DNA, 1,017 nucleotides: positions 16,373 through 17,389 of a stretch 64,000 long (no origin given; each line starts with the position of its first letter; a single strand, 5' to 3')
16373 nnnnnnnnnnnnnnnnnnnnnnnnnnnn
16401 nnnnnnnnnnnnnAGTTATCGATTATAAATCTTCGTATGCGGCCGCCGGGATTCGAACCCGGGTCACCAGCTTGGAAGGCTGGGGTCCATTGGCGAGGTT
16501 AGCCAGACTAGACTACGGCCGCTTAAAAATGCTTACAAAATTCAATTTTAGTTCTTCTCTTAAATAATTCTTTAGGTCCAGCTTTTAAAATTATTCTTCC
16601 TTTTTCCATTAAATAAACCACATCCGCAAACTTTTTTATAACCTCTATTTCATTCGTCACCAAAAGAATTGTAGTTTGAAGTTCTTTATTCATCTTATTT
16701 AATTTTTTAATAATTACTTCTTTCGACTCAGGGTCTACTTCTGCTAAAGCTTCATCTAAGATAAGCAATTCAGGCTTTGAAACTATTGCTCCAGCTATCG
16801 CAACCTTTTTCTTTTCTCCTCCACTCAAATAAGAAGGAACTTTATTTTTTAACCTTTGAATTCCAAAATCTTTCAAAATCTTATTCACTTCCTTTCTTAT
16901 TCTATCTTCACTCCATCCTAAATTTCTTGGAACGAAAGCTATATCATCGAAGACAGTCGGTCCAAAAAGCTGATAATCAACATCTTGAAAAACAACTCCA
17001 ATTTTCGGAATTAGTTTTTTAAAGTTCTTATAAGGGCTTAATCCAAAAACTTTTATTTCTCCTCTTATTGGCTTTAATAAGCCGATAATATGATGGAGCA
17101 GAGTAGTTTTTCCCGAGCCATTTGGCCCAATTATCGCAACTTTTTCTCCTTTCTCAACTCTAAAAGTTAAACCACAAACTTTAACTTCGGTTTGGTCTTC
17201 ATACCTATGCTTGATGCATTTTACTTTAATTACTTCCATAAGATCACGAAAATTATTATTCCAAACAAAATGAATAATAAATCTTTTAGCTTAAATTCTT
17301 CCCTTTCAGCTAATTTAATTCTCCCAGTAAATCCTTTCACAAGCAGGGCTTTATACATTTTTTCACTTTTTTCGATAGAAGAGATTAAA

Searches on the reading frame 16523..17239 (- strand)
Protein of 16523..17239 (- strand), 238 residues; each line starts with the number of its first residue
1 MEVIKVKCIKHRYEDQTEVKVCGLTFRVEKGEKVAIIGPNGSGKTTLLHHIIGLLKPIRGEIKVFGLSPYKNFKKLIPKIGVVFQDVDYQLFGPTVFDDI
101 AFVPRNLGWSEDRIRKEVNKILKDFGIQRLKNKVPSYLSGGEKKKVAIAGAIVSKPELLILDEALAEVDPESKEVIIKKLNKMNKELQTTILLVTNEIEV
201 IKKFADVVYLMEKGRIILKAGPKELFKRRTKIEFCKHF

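Call 79: search_protein_families(library=pfam, proteins=[window:16523-17239:-], max_evalue=0.01)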
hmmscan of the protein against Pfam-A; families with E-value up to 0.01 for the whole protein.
window:16523-17239:- (238 aa): 12 families
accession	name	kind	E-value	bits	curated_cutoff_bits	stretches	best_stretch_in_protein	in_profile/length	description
PF00005.33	ABC_tran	-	2.2e-30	106.5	25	1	23-165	3-136/137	ABC transporter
PF02463.25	SMC_N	-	9.3e-09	35.5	40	1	115-197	120-200/220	RecF/RecN/SMC N terminal domain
PF13555.12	AAA_29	-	0.00011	22.3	27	1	26-57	17-48/61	P-loop containing region of AAA domain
PF13304.12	AAA_21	-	0.00023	21.8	27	1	35-48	3-16/304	AAA domain, putative AbiEii toxin, Type IV TA system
PF13175.12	AAA_15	-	0.00046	20.3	32.1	1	33-215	25-208/374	AAA ATPase domain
PF13173.12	AAA_14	-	0.0016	18.9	27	1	34-105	5-76/129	AAA domain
PF05729.18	NACHT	-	0.0018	18.6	26.7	1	34-55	3-24/167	NACHT domain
PF13476.12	AAA_23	-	0.002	19.2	27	0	34-57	22-45/201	AAA domain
PF13245.12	AAA_19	-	0.0025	18.4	25.1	0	33-65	13-45/134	AAA domain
PF00270.35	DEAD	-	0.0025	18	26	0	29-188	12-152/167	DEAD/DEAH box helicase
PF13238.12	AAA_18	-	0.0068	17.3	29.4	0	34-96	1-40/128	AAA domain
PF13401.12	AAA_22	-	0.0073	17.1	27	0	34-164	8-93/130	AAA domain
